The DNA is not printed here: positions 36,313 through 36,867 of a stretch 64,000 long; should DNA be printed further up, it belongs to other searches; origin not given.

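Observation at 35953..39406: Compact PerR-type oxidative-stress operon including an unusual MGCCCC poly-Cys winged-helix mini-protein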

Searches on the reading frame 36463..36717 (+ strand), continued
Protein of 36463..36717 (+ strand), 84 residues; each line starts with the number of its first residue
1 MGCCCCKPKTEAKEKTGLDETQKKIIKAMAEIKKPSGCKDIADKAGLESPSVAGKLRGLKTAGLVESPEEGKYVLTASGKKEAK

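Call 39: find_encoding_contigs(protein=P0107, flank=4000, max_places=2)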
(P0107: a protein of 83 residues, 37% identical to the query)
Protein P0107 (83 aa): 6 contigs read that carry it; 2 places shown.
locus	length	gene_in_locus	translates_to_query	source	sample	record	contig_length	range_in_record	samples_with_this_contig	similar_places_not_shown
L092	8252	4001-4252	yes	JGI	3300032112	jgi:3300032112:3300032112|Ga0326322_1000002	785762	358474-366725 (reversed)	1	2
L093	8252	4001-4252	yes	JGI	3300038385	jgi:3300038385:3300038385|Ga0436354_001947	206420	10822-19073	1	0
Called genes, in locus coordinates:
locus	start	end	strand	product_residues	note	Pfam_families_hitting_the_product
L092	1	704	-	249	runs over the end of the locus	PF00899:ThiF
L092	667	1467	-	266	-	PF01026:TatD_DNase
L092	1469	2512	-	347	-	PF12698:ABC2_membrane_3, PF01061:ABC2_membrane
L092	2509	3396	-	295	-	PF02463:SMC_N (faint), PF00005:ABC_tran, PF13175:AAA_15 (faint), PF13304:AAA_21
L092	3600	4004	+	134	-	PF01475:FUR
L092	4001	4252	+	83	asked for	PF12802:MarR_2 (weak)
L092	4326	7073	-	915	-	PF00330:Aconitase, PF00694:Aconitase_C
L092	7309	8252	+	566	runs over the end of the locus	PF00884:Sulfatase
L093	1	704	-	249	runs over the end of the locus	PF00899:ThiF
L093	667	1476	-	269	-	PF01026:TatD_DNase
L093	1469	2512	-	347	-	PF12698:ABC2_membrane_3, PF01061:ABC2_membrane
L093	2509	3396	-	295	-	PF02463:SMC_N (faint), PF00005:ABC_tran, PF13175:AAA_15 (faint), PF13304:AAA_21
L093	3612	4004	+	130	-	PF01475:FUR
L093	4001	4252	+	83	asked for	PF12802:MarR_2 (weak)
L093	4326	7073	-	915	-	PF00330:Aconitase, PF00694:Aconitase_C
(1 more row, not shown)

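Call 40: find_encoding_contigs(protein=P0087, flank=4000, max_places=2)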
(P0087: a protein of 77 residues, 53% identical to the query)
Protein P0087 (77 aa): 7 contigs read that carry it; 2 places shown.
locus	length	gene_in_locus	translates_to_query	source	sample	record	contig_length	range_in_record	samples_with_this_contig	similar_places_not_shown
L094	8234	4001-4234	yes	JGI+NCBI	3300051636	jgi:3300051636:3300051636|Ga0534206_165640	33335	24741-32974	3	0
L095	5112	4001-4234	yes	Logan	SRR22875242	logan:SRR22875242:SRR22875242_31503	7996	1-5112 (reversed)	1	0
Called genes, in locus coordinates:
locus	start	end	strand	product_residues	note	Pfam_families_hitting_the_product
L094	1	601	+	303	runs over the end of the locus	PF04055:Radical_SAM, PF06968:BATS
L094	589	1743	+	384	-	PF00155:Aminotran_1_2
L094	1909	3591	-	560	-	PF02463:SMC_N (faint), PF00005:ABC_tran, PF13401:AAA_22 (faint), PF00350:Dynamin_N (faint), PF01926:MMR_HSR1 (faint), PF13304:AAA_21 (faint), PF12848:ABC_tran_Xtn, PF00005:ABC_tran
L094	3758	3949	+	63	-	-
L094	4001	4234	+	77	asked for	PF01726:LexA_DNA_bind (weak)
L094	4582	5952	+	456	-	PF06965:Na_H_antiport_1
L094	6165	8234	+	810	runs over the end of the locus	?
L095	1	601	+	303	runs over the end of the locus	PF04055:Radical_SAM, PF06968:BATS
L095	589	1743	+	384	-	PF00155:Aminotran_1_2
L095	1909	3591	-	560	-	PF02463:SMC_N (faint), PF00005:ABC_tran, PF13401:AAA_22 (faint), PF00350:Dynamin_N (faint), PF01926:MMR_HSR1 (faint), PF13304:AAA_21 (faint), PF12848:ABC_tran_Xtn, PF00005:ABC_tran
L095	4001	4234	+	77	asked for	PF01726:LexA_DNA_bind (weak)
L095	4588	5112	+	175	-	?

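Call 41: find_encoding_contigs(protein=P0066, flank=4000, max_places=2)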
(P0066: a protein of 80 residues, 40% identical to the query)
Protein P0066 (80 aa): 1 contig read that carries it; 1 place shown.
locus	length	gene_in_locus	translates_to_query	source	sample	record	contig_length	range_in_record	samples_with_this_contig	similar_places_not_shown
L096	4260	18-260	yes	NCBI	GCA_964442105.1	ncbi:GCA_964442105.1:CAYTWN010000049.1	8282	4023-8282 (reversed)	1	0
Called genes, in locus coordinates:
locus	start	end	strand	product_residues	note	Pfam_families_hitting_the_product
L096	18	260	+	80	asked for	PF12840:HTH_20 (weak), PF13412:HTH_24 (weak)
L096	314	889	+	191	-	PF00210:Ferritin, PF02915:Rubrerythrin, PF23458:DUF7130 (weak), PF21349:RUBY_RBDX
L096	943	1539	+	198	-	PF00578:AhpC-TSA, PF08534:Redoxin, PF10417:1-cysPrx_C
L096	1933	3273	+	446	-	PF03264:Cytochrom_NNT (faint), PF22113:Mtrc-MtrF_II-IV_dom (faint), PF00130:C1_1 (faint), PF09699:Paired_CXXCH_1 (faint), PF14522:Cytochrome_C7 (faint), PF13435:Cytochrome_C554, PF14537:Cytochrom_c3_2 (faint)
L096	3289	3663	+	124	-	PF06397:Desulfoferrod_N, PF01880:Desulfoferrodox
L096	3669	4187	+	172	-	PF00210:Ferritin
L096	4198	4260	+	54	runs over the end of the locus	PF00301:Rubredoxin, PF21349:RUBY_RBDX (faint)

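Call 46: find_encoding_contigs(protein=P0086, flank=4000, max_places=1)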
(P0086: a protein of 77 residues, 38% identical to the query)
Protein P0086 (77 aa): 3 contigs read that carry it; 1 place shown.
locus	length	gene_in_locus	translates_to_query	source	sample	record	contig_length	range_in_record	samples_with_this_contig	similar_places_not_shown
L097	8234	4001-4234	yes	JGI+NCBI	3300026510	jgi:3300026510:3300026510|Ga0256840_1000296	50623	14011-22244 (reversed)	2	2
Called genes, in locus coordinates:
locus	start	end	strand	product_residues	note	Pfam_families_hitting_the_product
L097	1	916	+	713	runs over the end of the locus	PF14827:dCache_3, PF00015:MCPsignal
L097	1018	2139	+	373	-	PF07992:Pyr_redox_2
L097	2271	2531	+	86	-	-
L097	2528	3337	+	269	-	PF00581:Rhodanese, PF02915:Rubrerythrin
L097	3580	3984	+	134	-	PF01475:FUR, PF12840:HTH_20 (weak)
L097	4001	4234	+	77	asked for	-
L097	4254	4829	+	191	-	PF00210:Ferritin, PF02915:Rubrerythrin, PF21349:RUBY_RBDX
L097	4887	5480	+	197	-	PF00578:AhpC-TSA, PF08534:Redoxin, PF10417:1-cysPrx_C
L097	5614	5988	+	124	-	PF06397:Desulfoferrod_N, PF01880:Desulfoferrodox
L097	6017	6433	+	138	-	PF16866:PHD_4 (faint), PF00301:Rubredoxin, PF21349:RUBY_RBDX (faint), PF00301:Rubredoxin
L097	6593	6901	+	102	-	-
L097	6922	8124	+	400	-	PF00753:Lactamase_B, PF19583:ODP, PF00258:Flavodoxin_1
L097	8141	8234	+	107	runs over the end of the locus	-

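Call 47: find_encoding_contigs(protein=P0140, flank=4000, max_places=1)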
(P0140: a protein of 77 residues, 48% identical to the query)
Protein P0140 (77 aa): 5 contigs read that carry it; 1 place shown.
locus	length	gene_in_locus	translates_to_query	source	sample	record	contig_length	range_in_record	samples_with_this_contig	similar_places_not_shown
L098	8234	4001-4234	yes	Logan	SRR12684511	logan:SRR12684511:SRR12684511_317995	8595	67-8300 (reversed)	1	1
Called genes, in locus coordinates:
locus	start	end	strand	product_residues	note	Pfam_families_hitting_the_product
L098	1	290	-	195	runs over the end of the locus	?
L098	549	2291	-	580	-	PF01590:GAF, PF13185:GAF_2, PF13492:GAF_3, PF00990:GGDEF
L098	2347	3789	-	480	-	PF04851:ResIII (weak), PF00270:DEAD, PF00271:Helicase_C, PF16124:RecQ_Zn_bind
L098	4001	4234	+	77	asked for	-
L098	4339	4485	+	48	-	PF00301:Rubredoxin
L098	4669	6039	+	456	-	PF06965:Na_H_antiport_1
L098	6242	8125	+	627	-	PF00512:HisKA, PF02518:HATPase_c, PF00072:Response_reg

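Call 48: find_encoding_contigs(protein=P0074, flank=4000, max_places=1)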
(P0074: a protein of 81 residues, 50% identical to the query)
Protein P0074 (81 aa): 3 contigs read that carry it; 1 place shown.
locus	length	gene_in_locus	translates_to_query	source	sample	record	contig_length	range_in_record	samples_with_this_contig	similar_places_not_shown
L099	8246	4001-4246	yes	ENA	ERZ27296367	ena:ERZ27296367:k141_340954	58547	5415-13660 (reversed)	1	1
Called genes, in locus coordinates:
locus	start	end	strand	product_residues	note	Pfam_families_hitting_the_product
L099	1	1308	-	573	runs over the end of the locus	PF00072:Response_reg, PF07228:SpoIIE, PF13581:HATPase_c_2, PF02518:HATPase_c (weak)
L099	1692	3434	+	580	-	PF00989:PAS, PF13188:PAS_8 (weak), PF08448:PAS_4 (weak), PF13426:PAS_9, PF00158:Sigma54_activat, PF14532:Sigma54_activ_2, PF07728:AAA_5 (weak), PF25601:AAA_lid_14, +1 more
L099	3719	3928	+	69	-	-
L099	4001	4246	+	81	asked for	-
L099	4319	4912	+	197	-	PF00578:AhpC-TSA, PF08534:Redoxin, PF10417:1-cysPrx_C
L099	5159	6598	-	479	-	PF03631:Virul_fac_BrkB, PF02082:Rrf2 (faint)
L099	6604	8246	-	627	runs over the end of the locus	PF05170:AsmA, PF05359:DUF748, PF05170:AsmA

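Call 49: find_encoding_contigs(protein=P0136, flank=4000, max_places=1)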
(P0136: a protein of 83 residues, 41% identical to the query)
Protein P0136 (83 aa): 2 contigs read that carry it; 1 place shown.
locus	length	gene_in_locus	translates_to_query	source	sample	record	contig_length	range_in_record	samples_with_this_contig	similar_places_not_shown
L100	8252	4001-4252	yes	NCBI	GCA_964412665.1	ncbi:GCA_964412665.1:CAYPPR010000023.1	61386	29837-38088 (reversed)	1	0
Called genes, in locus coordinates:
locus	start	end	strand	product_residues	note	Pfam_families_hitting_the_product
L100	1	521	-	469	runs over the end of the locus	PF00083:Sugar_tr, PF07690:MFS_1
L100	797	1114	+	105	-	PF22277:EncFtn-like, PF02915:Rubrerythrin (weak)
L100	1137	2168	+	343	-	PF01073:3Beta_HSD, PF01370:Epimerase, PF02719:Polysacc_synt_2, PF07993:NAD_binding_4, PF16363:GDP_Man_Dehyd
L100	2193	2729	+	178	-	PF14803:Zn_ribbon_Nudix, PF00293:NUDIX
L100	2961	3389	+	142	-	PF00571:CBS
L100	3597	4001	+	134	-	PF01475:FUR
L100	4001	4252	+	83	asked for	PF01022:HTH_5 (weak), PF13412:HTH_24 (weak)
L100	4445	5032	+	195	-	PF00881:Nitroreductase (faint)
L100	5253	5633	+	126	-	-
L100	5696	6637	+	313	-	PF04055:Radical_SAM, PF16199:Radical_SAM_C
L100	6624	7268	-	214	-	PF00571:CBS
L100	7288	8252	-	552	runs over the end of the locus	PF20250:FapA_N, PF03961:FapA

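Call 51: fold_search(model_id=the predicted structure, library=pdb)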
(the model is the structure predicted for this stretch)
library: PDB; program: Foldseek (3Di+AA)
matches with E <= 10: 1884; with E <= 0.001: 1
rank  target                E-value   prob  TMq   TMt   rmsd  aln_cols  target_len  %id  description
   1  8rdn_C                9.9e-04  1.00  0.53  0.15   3.5        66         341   29  Holomycin methyltransferase DtpM with SAH and XRD-271 (released 2024-10-16)
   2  3eco_A                1.4e-03  1.00  0.67  0.43   2.3        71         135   22  Crystal structure of MepR, a transcription regulator of the Staphylococcus aureus multidrug efflux pump MepA (released 2009-02-10)
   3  8rdn_A                2.0e-03  1.00  0.52  0.15   4.0        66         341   29  Holomycin methyltransferase DtpM with SAH and XRD-271 (released 2024-10-16)
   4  8rdn_D                2.0e-03  1.00  0.52  0.15   3.7        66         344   29  Holomycin methyltransferase DtpM with SAH and XRD-271 (released 2024-10-16)
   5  4o5v                  2.1e-03  1.00  0.63  0.27   4.1        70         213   30  Crystal structure of T. acidophilum IdeR (released 2014-11-05)
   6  5aip_A                2.2e-03  1.00  0.62  0.38   3.3        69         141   33  Crystal structure of NadR in complex with 4-hydroxyphenylacetate (released 2016-03-02)
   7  4o6j                  2.5e-03  1.00  0.63  0.27   3.5        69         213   29  Crystal sturucture of T. acidophilum IdeR (released 2014-05-21)
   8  8rdm                  2.7e-03  1.00  0.51  0.15   3.8        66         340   29  Holomycin methyltransferase DtpM with SAH (released 2024-10-16)
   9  3bj6_B                2.8e-03  1.00  0.68  0.39   2.6        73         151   19  Crystal structure of MarR family transcription regulator SP03579 (released 2007-12-18)
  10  3bj6_A                2.8e-03  1.00  0.68  0.39   2.6        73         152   19  Crystal structure of MarR family transcription regulator SP03579 (released 2007-12-18)
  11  5f8e_A                3.0e-03  1.00  0.61  0.16   2.2        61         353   31  Rv2258c-SAH (released 2016-06-29)
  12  8rdn_B                3.0e-03  1.00  0.52  0.15   4.0        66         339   29  Holomycin methyltransferase DtpM with SAH and XRD-271 (released 2024-10-16)
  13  1r7j                  3.2e-03  1.00  0.62  0.58   3.7        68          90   22  Crystal structure of the DNA-binding protein Sso10a from Sulfolobus solfataricus (released 2004-07-20)
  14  3i53_B                3.2e-03  1.00  0.54  0.17   4.0        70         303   24  Crystal structure of an O-methyltransferase (NcsB1) from neocarzinostatin biosynthesis in complex with S-adenosyl-L-ho (released 2009-09-01)
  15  5aiq_D                3.4e-03  1.00  0.67  0.45   1.3        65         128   34  Crystal structure of ligand-free NadR (released 2016-03-02)
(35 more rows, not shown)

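Call 63: search_protein_families(library=pfam, alignment_id=A3, max_evalue=0.01)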
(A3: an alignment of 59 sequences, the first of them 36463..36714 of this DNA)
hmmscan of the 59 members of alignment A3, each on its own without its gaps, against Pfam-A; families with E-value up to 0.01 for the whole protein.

A. member 1, window:36463-36714:+ (84 aa): 5 families
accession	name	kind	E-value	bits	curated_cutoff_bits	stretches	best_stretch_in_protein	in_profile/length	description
PF01978.25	TrmB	-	2.9e-05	24.3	25.6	1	15-75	3-62/68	Sugar-specific transcriptional regulator TrmB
PF01022.26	HTH_5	-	0.00069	19.9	22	1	19-67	1-47/47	Bacterial regulatory protein, arsR family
PF14338.12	Mrr_N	-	0.0012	19.4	29.5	1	59-81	61-83/87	Mrr N-terminal domain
PF09339.16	HTH_IclR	-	0.0023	18.1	22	1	25-67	8-50/52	IclR helix-turn-helix domain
PF21716.3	dnstrm_HI1420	-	0.0049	17.1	27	1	20-52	28-60/90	Probable addiction module antidote protein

B. families by the number of members that match (of 59 scanned): 52 families (the first 25 are shown)
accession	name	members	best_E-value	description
PF14338.12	Mrr_N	54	7.6e-08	Mrr N-terminal domain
PF12802.13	MarR_2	40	3.9e-08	MarR family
PF09339.16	HTH_IclR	39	5e-07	IclR helix-turn-helix domain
PF01022.26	HTH_5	38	3.5e-09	Bacterial regulatory protein, arsR family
PF13412.12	HTH_24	35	3e-07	Winged helix-turn-helix DNA-binding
PF01978.25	TrmB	34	4.9e-08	Sugar-specific transcriptional regulator TrmB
PF01726.22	LexA_DNA_bind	34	2.9e-06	LexA DNA binding domain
PF25213.1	HVO_A0261_N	29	3.5e-06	HVO_A0261 N-terminal domain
PF02082.26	Rrf2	24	4.5e-05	Iron-dependent Transcriptional regulator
PF24409.1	wHTH-PRTase_assc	21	0.0001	wHTH-PRTase associated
PF25212.1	HVO_A0114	20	2.9e-05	HVO_A0114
PF13545.12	HTH_Crp_2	19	4.6e-05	Crp-like helix-turn-helix domain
PF01047.28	MarR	18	3.5e-05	MarR family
PF14947.12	HTH_45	16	4.2e-08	Winged helix-turn-helix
PF08461.16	HTH_12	16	8.4e-06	Ribonuclease R winged-helix domain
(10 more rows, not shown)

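Call 64: search_protein_families(library=ncbifam, alignment_id=A3, max_evalue=0.01)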
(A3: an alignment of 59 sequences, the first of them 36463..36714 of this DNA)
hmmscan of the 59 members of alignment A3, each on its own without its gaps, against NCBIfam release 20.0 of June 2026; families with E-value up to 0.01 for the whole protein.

A. member 1, window:36463-36714:+ (84 aa): 7 families
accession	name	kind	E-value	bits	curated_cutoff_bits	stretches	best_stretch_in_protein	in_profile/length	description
NF033788.1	HTH_metalloreg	subfamily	1e-05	25.2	55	1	19-75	10-65/77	metalloregulator ArsR/SmtB family transcription factor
NF033789.1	repress_SdpR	subfamily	2.7e-05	24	100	1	19-75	7-61/79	autorepressor SdpR family transcription factor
NF008273.0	PRK11050.1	equivalog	0.0028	17.3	153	1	29-83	48-102/156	manganese-binding transcriptional regulator MntR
NF040939.2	trans_reg_lrs14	equivalog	0.0034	17.4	90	1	17-67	18-68/103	Lrs14 family HTH-type transcriptional regulator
TIGR02337.1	HpaR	equivalog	0.0039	17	121.2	1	15-66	23-73/130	homoprotocatechuate degradation operon regulator HpaR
NF003210.0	PRK04172.1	equivalog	0.0076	15.1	350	1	18-83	4-70/496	phenylalanine--tRNA ligase subunit alpha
NF041413.1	ArsR_Rv2640c_fam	equivalog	0.0078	16.6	155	0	31-76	54-99/118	Rv2640c family ArsR-like transcriptional regulator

B. families by the number of members that match (of 59 scanned): 39 families (the first 25 are shown)
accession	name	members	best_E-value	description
TIGR01884.1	cas_HTH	50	7.9e-09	CRISPR-associated CARF protein Csa3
NF003210.0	PRK04172.1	42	9.2e-05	phenylalanine--tRNA ligase subunit alpha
NF033788.1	HTH_metalloreg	41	9.5e-07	metalloregulator ArsR/SmtB family transcription factor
NF040939.2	trans_reg_lrs14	26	1.8e-06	Lrs14 family HTH-type transcriptional regulator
NF053610.1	Sso10a_fam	25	1.3e-07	Sso10a family chromatin protein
TIGR00498.1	lexA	22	4.2e-05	transcriptional repressor LexA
NF041413.1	ArsR_Rv2640c_fam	15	0.00066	Rv2640c family ArsR-like transcriptional regulator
NF053756.1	MreA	12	2.4e-05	MreA family transcriptional regulator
NF033789.1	repress_SdpR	10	2.7e-05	autorepressor SdpR family transcription factor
NF053606.1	Sta1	10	0.00052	Sta1 family transcriptional regulator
NF008273.0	PRK11050.1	5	0.0004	manganese-binding transcriptional regulator MntR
TIGR00122.1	birA_repr_reg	4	0.00034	biotin operon repressor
NF045989.1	TransRegFnrLRhodb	3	0.002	transcriptional regulator FnrL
NF041016.1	trans_reg_ArnR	2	9.9e-05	HTH-type transcriptional activator ArnR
NF053814.1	teico_TcaR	2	0.00016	MarR family transcriptional regulator TcaR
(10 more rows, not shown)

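Call 74: predict_structure(alignment_id=A6)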
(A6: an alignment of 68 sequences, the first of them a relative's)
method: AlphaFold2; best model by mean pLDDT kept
length: 77 residues; sequences in the alignment: 68
mean_pLDDT: 84.8   pTM: 0.69
mean pLDDT of the five models: 84.8, 84.6, 84.2, 84.1, 82.4
residues with pLDDT >= 90: 46; 70-90: 21; 50-70: 4; < 50: 6
segments of 3 or more residues with pLDDT < 50: 1-6
pLDDT, mean of each block of 10 residues (from residue 1): 52 90 88 92 91 91 90 83
secondary structure, 60 per line:
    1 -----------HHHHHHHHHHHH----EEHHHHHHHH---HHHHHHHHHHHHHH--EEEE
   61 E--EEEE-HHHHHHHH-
elements in order: H12-23 H30-37 H41-54 E57-61 E64-67 H69-76

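Call 76: search_solved_structures(query=A3, max_evalue=0.01)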
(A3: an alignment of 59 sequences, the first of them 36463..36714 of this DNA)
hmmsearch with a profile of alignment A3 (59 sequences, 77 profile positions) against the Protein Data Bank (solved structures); distinct sequences matched with E-value up to 0.01: 21.
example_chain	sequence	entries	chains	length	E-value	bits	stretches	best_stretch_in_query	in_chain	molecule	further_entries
7ueb_E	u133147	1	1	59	1.3e-12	50.7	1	13-65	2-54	PscE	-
4rs8_A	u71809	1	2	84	8.9e-05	25.6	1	29-75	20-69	AspA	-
5k1y_C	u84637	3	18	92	0.00014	25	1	29-75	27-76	AspA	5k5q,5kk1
5k5o_A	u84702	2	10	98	0.00016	24.7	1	29-75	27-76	AspA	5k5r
2d1h_A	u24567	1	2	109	0.00017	24.7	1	6-59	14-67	109aa long hypothetical transcriptional regulator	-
1j75_A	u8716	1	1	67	0.00045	23.3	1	12-68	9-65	Tumor Stroma and Activated Macrophage Protein DLM-1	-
5cvi_A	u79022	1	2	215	0.00053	23.1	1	13-73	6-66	SloR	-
1ri7_A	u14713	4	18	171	0.00053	23.1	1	8-59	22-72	Putative transcriptional regulator | Putative HTH-type transcriptional regulator PH1519 | Uncharacterized HTH-type transcriptional regulator PH1519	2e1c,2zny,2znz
5zr4_A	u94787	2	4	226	0.00058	23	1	18-75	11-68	Metal-dependent transcriptional regulator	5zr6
9j8g_A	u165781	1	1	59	0.00061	22.9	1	14-68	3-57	Z-DNA-binding protein 1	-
2cyy_A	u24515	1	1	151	0.00077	22.6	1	10-59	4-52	Putative HTH-type transcriptional regulator PH1519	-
2kko_A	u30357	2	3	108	0.0011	22.1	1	16-63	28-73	POSSIBLE TRANSCRIPTIONAL REGULATORY PROTEIN (POSSIBLY ARSR-FAMILY) | Possible transcriptional regulatory arsR-family protein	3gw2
1i1g_A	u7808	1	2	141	0.0011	22.1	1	11-59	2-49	TRANSCRIPTIONAL REGULATOR LRPA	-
2lkp_A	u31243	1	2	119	0.0014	21.7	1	18-58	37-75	HTH-type transcriptional regulator NmtR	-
3tgn_A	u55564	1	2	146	0.0029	20.7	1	5-65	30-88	Adc operon repressor AdcR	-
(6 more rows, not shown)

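Call 77: search_solved_structures(query=A3, max_evalue=0.000001, show_alignments=1)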
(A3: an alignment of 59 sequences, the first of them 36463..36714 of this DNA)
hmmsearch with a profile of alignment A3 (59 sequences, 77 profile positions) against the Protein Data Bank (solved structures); distinct sequences matched with E-value up to 0.000001: 1.
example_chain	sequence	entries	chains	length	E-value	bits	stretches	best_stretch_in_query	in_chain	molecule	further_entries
7ueb_E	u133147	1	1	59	1.3e-12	50.7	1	13-65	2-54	PscE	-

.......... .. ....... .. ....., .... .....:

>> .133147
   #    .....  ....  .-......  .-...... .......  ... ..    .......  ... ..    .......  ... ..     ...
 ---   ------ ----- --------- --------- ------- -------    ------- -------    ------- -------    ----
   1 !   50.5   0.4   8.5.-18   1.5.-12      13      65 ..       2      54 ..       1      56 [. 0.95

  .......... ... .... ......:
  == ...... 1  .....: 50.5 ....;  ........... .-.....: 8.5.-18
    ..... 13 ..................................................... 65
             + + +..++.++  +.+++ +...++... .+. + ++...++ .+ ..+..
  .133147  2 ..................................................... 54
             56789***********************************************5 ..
